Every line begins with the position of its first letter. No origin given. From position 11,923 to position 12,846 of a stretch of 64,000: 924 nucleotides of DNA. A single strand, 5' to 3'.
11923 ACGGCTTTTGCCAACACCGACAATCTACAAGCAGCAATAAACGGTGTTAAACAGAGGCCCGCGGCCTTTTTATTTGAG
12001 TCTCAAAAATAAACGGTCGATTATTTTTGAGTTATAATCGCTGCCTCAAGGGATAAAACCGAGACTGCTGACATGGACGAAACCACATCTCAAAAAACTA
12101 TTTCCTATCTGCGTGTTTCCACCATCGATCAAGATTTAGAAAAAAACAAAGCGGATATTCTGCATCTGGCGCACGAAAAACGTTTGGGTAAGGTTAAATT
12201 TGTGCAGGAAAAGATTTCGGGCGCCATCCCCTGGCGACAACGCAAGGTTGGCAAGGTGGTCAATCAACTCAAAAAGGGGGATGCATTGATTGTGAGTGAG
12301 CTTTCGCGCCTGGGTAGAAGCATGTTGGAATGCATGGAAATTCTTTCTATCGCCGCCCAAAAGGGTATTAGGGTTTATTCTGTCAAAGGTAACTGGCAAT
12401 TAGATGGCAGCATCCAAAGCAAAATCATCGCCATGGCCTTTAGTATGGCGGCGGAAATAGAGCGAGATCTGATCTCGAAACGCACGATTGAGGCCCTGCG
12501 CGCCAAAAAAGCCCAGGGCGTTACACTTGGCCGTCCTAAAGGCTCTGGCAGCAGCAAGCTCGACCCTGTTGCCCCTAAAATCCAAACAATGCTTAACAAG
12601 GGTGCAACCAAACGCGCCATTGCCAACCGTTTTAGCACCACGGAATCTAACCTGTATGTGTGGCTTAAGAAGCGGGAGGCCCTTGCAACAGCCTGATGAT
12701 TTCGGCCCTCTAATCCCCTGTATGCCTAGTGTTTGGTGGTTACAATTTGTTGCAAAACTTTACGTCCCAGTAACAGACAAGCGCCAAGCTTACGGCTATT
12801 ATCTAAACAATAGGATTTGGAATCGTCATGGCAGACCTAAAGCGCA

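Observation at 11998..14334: Serine recombinase with three related imperfect palindromic sites, two of which bracket an unknown ORF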

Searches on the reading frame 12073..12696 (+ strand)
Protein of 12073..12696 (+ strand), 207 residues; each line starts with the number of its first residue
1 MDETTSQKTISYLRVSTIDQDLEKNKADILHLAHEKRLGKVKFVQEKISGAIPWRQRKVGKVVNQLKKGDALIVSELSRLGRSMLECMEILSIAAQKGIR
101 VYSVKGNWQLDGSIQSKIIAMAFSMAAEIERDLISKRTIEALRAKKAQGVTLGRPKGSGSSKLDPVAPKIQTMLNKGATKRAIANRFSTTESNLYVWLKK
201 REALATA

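Call 5: search_protein_families(library=pfam, proteins=[window:12073-12696:+], max_evalue=0.01)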
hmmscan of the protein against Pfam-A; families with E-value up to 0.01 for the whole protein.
window:12073-12696:+ (207 aa): 1 family
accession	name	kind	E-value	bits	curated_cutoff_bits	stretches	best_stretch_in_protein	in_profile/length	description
PF00239.26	Resolvase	-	8e-29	101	23.3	1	10-150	2-144/145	Resolvase, N terminal domain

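Call 7: find_homologous_proteins(query=window:12073-12693:+)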
Query window:12073-12693:+ (207 aa): 7879 proteins with E <= 0.001 among 8000 candidates; the best 120 are listed.
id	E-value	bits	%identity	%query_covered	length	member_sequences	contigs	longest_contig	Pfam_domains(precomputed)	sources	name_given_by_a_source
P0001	3.9e-125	433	100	100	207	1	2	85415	PF00239.27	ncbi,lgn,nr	ncbi:MAG: recombinase family protein [Gammaproteobacteria bacterium]|nr:recombinase family protein [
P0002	1.4e-92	327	78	97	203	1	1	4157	PF00239.27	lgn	-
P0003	3.0e-87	309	74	94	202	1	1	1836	PF00239.27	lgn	-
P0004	1.7e-86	307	71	96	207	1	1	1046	PF00239.27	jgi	jgi:DNA invertase Pin-like site-specific DNA recombinase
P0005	3.9e-86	306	71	96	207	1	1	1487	PF00239.27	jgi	jgi:DNA invertase Pin-like site-specific DNA recombinase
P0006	1.5e-85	304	73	94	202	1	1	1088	PF00239.27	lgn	-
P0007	1.9e-85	303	70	97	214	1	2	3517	PF00239.27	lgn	-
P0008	2.7e-85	303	71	96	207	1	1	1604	PF00239.27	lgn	-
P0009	3.4e-85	303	73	93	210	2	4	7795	PF00239.27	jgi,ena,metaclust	metaclust:\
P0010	3.6e-85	302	73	93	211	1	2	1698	PF00239.27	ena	-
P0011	4.2e-85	302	72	94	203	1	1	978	PF00239.27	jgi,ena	-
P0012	5.1e-85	302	70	96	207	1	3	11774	PF00239.27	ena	-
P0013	6.8e-85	302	72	93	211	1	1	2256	PF00239.27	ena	-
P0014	7.1e-85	302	70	96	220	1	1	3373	PF00239.27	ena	-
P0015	7.1e-85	302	72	93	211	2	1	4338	PF00239.27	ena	-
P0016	7.4e-85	301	71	95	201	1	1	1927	PF00239.27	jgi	-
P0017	9.3e-85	301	71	96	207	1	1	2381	PF00239.27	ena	-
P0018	1.1e-84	301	72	96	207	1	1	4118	PF00239.27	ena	-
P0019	1.2e-84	301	72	93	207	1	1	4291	PF00239.27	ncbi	-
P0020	1.3e-84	301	70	96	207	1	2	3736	PF00239.27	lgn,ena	-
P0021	1.6e-84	300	71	97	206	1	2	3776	PF00239.27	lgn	-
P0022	1.7e-84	300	71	95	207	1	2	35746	PF00239.27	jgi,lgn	jgi:DNA invertase Pin-like site-specific DNA recombinase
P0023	1.9e-84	300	70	96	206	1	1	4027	PF00239.27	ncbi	-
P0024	1.9e-84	300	69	97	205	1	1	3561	PF00239.27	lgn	-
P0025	2.5e-84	300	68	95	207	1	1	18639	PF00239.27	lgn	-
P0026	2.8e-84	300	71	94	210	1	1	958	PF00239.27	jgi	jgi:DNA invertase Pin-like site-specific DNA recombinase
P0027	2.8e-84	300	72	94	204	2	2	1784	PF00239.27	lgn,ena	-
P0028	3.8e-84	299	68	97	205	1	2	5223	PF00239.27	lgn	-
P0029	4.2e-84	299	69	95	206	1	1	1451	PF00239.27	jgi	jgi:DNA invertase Pin-like site-specific DNA recombinase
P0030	4.9e-84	299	71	93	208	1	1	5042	PF00239.27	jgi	jgi:DNA invertase Pin-like site-specific DNA recombinase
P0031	5.1e-84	299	68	97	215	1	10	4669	PF00239.27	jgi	jgi:DNA invertase Pin-like site-specific DNA recombinase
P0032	5.3e-84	299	70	96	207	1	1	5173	PF00239.27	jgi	jgi:DNA invertase Pin-like site-specific DNA recombinase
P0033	5.5e-84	299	69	97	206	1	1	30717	PF00239.27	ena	-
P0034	5.6e-84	299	71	94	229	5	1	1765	PF00239.27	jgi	jgi:DNA invertase Pin-like site-specific DNA recombinase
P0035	7.0e-84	298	69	97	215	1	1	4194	PF00239.27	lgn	-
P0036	1.3e-83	297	72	95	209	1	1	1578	PF00239.27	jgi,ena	-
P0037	1.3e-83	297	71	94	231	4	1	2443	PF00239.27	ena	-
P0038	1.6e-83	297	69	95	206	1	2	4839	PF00239.27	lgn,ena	-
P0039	1.6e-83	297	69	95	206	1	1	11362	PF00239.27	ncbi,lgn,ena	-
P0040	2.6e-83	296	70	94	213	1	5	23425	PF00239.27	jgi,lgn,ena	-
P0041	2.7e-83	296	69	97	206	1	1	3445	PF00239.27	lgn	-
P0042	2.9e-83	296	71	94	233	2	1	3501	PF00239.27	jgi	jgi:DNA invertase Pin-like site-specific DNA recombinase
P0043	3.2e-83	296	71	96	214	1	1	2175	PF00239.27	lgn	-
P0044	3.5e-83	296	69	96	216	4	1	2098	PF00239.27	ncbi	-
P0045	3.6e-83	296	70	94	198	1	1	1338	PF00239.27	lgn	-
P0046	3.7e-83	296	69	95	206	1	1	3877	PF00239.27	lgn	-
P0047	4.0e-83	296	70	96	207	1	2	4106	PF00239.27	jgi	jgi:DNA invertase Pin-like site-specific DNA recombinase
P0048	4.1e-83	296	69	95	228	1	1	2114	PF00239.27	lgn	-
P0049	4.4e-83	296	71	94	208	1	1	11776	PF00239.27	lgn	-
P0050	4.9e-83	296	70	94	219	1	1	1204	PF00239.27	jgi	jgi:DNA invertase Pin-like site-specific DNA recombinase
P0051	5.9e-83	295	69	97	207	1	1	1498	PF00239.27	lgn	-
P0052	7.2e-83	295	68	97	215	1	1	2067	PF00239.27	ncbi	-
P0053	8.1e-83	295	69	97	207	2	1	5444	PF00239.27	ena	-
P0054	8.1e-83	295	67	97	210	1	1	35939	PF00239.27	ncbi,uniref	ncbi:recombinase family protein [Catalinimonas sp. 4WD22]|uniref:recombinase family protein n=1 Tax=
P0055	8.6e-83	295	70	94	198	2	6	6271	PF00239.27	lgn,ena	-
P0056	9.0e-83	295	69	98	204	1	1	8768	PF00239.27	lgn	-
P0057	9.3e-83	295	71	94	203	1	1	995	PF00239.27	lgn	-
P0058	9.7e-83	295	69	97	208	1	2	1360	PF00239.27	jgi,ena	-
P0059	1.0e-82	294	70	93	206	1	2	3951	PF00239.27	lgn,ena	-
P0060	1.1e-82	294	69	95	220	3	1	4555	PF00239.27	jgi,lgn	jgi:DNA invertase Pin-like site-specific DNA recombinase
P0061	1.1e-82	294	70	97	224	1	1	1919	PF00239.27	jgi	jgi:DNA invertase Pin-like site-specific DNA recombinase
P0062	1.2e-82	294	68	95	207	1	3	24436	PF00239.27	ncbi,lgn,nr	ncbi:MAG: recombinase family protein [Acidobacteria bacterium]|nr:recombinase family protein [Acidob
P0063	1.2e-82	294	68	95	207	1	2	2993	PF00239.27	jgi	jgi:DNA invertase Pin-like site-specific DNA recombinase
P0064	1.3e-82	294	68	95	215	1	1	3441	PF00239.27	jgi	jgi:DNA invertase Pin-like site-specific DNA recombinase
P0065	1.3e-82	294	69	95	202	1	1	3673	PF00239.27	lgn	-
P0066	1.4e-82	294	69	95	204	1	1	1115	PF00239.27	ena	-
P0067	1.5e-82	294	70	94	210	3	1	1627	PF00239.27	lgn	-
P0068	1.6e-82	294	67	97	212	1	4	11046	PF00239.27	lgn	-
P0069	1.8e-82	294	68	94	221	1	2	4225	PF00239.27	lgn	-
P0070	1.8e-82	294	68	96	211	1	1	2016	PF00239.27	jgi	jgi:DNA invertase Pin-like site-specific DNA recombinase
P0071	1.9e-82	294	72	94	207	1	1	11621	PF00239.27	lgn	-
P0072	2.0e-82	294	68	94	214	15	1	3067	PF00239.27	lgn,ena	-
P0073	2.2e-82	293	70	94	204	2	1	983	PF00239.27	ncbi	-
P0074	2.6e-82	293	70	95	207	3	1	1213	PF00239.27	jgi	jgi:DNA invertase Pin-like site-specific DNA recombinase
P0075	2.7e-82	293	68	96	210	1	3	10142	PF00239.27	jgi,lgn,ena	-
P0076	2.8e-82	293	69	94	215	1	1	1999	PF00239.27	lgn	-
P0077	3.1e-82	293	67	96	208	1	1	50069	PF00239.27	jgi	jgi:DNA invertase Pin-like site-specific DNA recombinase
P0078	3.1e-82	293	69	96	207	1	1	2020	PF00239.27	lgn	-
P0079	3.2e-82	293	69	96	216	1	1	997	PF00239.27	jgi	jgi:DNA invertase Pin-like site-specific DNA recombinase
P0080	3.2e-82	293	71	95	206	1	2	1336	PF00239.27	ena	-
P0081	3.5e-82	293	69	93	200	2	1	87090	PF00239.27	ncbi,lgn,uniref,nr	ncbi:recombinase family protein [Aureispira anguillae]|uniref:Recombinase family protein n=1 Tax=Aur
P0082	3.8e-82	293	69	95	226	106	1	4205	PF00239.27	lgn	-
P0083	4.4e-82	292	68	94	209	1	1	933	PF00239.27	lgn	-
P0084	4.7e-82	292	68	94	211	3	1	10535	PF00239.27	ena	-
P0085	4.9e-82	292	68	95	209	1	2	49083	PF00239.27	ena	-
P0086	4.9e-82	292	70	93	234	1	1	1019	PF00239.27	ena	-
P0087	5.4e-82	292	68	94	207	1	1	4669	PF00239.27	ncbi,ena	-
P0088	5.4e-82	292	68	96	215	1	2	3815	PF00239.27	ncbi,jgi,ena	-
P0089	5.4e-82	292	69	96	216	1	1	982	PF00239.27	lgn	-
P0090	5.5e-82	292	69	96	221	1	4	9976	PF00239.27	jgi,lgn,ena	-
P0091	6.2e-82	292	70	93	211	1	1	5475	PF00239.27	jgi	jgi:DNA invertase Pin-like site-specific DNA recombinase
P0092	6.2e-82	292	68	94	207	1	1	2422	PF00239.27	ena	-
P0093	6.4e-82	292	68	97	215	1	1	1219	PF00239.27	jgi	jgi:DNA invertase Pin-like site-specific DNA recombinase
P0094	6.5e-82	292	71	94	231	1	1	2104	PF00239.27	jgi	-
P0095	7.1e-82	292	69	94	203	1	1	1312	PF00239.27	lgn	-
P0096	7.2e-82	292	71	94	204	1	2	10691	PF00239.27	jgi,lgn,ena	-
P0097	7.9e-82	292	68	97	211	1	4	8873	PF00239.27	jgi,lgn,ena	-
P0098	8.9e-82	291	71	94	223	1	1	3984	PF00239.27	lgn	-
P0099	9.0e-82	291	68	94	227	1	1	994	PF00239.27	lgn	-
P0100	9.7e-82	291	67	95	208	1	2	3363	PF00239.27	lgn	-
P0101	9.7e-82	291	69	95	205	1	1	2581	PF00239.27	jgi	jgi:DNA invertase Pin-like site-specific DNA recombinase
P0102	1.0e-81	291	70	96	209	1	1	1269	PF00239.27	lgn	-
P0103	1.0e-81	291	69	94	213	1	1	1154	PF00239.27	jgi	jgi:DNA invertase Pin-like site-specific DNA recombinase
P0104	1.0e-81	291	67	95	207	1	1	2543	PF00239.27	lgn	-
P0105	1.1e-81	291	70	96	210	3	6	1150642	PF00239.27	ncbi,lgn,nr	ncbi:MAG: recombinase family protein [Hahellaceae bacterium]|nr:recombinase family protein [Hahellac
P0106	1.1e-81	291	70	94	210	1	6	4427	PF00239.27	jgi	jgi:DNA invertase Pin-like site-specific DNA recombinase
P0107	1.1e-81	291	70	94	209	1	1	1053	PF00239.27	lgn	-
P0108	1.2e-81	291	71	94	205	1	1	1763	PF00239.27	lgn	-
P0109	1.2e-81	291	69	94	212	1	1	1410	PF00239.27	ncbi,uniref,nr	ncbi:MAG: resolvase domain-containing protein [Candidatus Magnetoglobus multicellularis str. Araruam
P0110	1.2e-81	291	67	96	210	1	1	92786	PF00239.27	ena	-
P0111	1.3e-81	291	72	93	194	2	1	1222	PF00239.27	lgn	-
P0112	1.3e-81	291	70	94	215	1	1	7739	PF00239.27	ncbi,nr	ncbi:MAG: recombinase family protein [Legionellales bacterium]|nr:recombinase family protein [Legion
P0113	1.3e-81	291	70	93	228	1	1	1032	PF00239.27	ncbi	-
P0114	1.5e-81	291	68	94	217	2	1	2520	PF00239.27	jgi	-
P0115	1.6e-81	291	70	93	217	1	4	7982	PF00239.27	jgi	jgi:DNA invertase Pin-like site-specific DNA recombinase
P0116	1.6e-81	291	70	94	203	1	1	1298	PF00239.27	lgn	-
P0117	1.6e-81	291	70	95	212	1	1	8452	PF00239.27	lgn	-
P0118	1.7e-81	291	66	93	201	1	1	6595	PF00239.27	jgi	jgi:DNA invertase Pin-like site-specific DNA recombinase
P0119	1.7e-81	291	68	95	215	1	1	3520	PF00239.27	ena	-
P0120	1.7e-81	291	68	94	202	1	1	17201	PF00239.27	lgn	-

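Call 9: find_encoding_contigs(protein=P0001, flank=6000, max_places=6)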
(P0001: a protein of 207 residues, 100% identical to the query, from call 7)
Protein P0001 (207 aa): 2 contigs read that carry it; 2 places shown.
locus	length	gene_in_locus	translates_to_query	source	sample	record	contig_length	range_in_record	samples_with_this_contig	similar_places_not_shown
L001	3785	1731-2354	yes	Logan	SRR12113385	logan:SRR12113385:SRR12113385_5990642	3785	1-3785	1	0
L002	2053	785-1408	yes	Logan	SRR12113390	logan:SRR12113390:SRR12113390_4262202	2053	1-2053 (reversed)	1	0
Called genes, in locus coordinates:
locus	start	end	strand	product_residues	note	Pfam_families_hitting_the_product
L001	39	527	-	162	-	PF00589:Phage_integrase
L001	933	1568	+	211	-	-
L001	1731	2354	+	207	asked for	PF00239:Resolvase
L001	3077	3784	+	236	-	?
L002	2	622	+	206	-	?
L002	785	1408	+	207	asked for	PF00239:Resolvase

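Call 10: find_encoding_contigs(protein=P0002, flank=5000, max_places=6)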
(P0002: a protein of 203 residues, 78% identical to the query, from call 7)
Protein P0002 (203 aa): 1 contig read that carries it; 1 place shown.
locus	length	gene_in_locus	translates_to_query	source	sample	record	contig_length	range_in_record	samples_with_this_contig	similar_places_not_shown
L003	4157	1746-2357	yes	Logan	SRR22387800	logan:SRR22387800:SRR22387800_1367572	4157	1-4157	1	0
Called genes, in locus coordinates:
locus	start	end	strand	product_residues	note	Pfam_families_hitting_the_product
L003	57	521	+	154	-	-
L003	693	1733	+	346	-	PF17761:DUF1016_N, PF06250:YhcG_C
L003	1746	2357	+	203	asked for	PF00239:Resolvase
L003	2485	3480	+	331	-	PF23988:DUF7309, PF22007:DUF6930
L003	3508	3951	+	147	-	-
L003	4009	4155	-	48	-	?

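Call 19: find_related_loci(query=A2, collection=genome_contigs, flank=8000)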
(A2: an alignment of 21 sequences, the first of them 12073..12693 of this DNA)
Query A2 (207 aa) in genome_contigs; peptide patterns used: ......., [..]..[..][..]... (x = any residue, [..] = any of these).
588 stretches matched a pattern; 411 encode a relative of the query (tblastn E <= 1e-3); the best 80 are kept; 79 distinct loci.
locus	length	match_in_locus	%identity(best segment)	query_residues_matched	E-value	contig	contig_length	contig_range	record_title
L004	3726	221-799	72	8-200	2e-93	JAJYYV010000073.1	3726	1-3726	MAG: bacterium isolate FK4.bin61 NODE_40207_length_3726_cov_1.747708, whole genome shotgun sequence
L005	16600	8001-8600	67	1-200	8e-92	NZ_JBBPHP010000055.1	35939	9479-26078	Catalinimonas sp. 4WD22 NODE_55_length_35939_cov_150.087446, whole genome shotgun sequence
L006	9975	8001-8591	69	8-204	2e-91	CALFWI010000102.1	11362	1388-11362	MAG: uncultured Saprospiraceae bacterium isolate H2_Bin_Bin_11_4 genome assembly, contig: c_000000159003, whole genome s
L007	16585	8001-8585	69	6-200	4e-91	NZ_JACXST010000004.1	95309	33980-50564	Methylomonas fluvii strain EbB scaffold4, whole genome shotgun sequence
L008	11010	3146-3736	68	5-201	1e-90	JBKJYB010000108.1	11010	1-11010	MAG: Nitrosospira sp. isolate swi_bin.196 k127_515676, whole genome shotgun sequence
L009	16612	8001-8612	66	3-206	3e-90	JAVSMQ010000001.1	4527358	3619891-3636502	MAG: Candidatus Kapaibacterium sp. isolate NRBC_bin_5 Kapabacteria_MAG, whole genome shotgun sequence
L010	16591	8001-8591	69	4-200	2e-90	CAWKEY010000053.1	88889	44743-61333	MAG: uncultured Gammaproteobacteria bacterium isolate MFD03551.bin.1.140 genome assembly, contig: contig_8981, whole gen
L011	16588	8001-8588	68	5-200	2e-90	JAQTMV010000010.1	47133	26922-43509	MAG: Methylococcales bacterium isolate STA_49 NODE_1453_length_47133_cov_3.829469_Sandtown_A, whole genome shotgun seque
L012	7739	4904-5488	70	6-200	4e-90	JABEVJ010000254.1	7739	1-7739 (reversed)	MAG: Legionellales bacterium isolate MAG 29 k99_1825718, whole genome shotgun sequence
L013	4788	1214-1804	71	5-201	8e-90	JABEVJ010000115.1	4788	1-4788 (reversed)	MAG: Legionellales bacterium isolate MAG 29 k99_732760, whole genome shotgun sequence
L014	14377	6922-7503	70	8-201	9e-90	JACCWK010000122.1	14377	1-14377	MAG: Nitrosospira sp. isolate MGR_bin150 SD2897-2912_k127_6214811, whole genome shotgun sequence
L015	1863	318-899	70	8-201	1e-94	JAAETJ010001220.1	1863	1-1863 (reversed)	MAG: bacterium isolate Vin_4 VinG_CONTIG4589052, whole genome shotgun sequence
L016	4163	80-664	68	7-201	5e-90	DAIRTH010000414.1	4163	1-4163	MAG TPA_asm: Syntrophobacteraceae bacterium isolate CTOTU7634 NODE_34543_length_4163_cov_7.526047, whole genome shotgun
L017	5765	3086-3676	69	5-201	7e-90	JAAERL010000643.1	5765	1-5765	MAG: Desulfobacteraceae bacterium isolate Nau_4 NauG_CONTIG1710199, whole genome shotgun sequence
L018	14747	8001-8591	68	5-201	1e-89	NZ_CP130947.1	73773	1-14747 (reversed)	Acidithiobacillus ferruginosus strain CF3 plasmid pCF3-1, complete sequence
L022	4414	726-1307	69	8-201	1e-89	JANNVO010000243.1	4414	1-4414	MAG: Rickettsiales bacterium isolate VAR_34_metabat_494 VAR_34_k141_1121614, whole genome shotgun sequence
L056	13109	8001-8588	68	6-201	8e-88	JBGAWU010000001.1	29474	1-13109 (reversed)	MAG: Methyloglobulus sp. isolate MAG_AAO_AS.71 AAOAS-71_NODE_1_length_29474_cov_5.429874, whole genome shotgun sequence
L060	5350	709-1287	67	9-201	1e-87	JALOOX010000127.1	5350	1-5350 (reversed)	MAG: Syntrophobacteraceae bacterium isolate Prado114 scaffold_38738, whole genome shotgun sequence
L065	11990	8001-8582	69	8-201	2e-87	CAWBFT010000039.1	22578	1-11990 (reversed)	MAG: uncultured Gammaproteobacteria bacterium isolate MFD04716.bin.2.275 genome assembly, contig: contig_60594, whole ge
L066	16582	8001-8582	69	8-201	2e-87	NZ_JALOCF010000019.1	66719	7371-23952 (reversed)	MAG: Methylobacter sp. isolate SO_2017_LW4 bin 67 scaffold_1149_c1_LW137-91_2017, whole genome shotgun sequence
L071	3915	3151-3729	68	8-200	2e-87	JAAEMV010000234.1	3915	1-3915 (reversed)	MAG: Planctomycetaceae bacterium isolate Bse_15 BseG_CONTIG445493, whole genome shotgun sequence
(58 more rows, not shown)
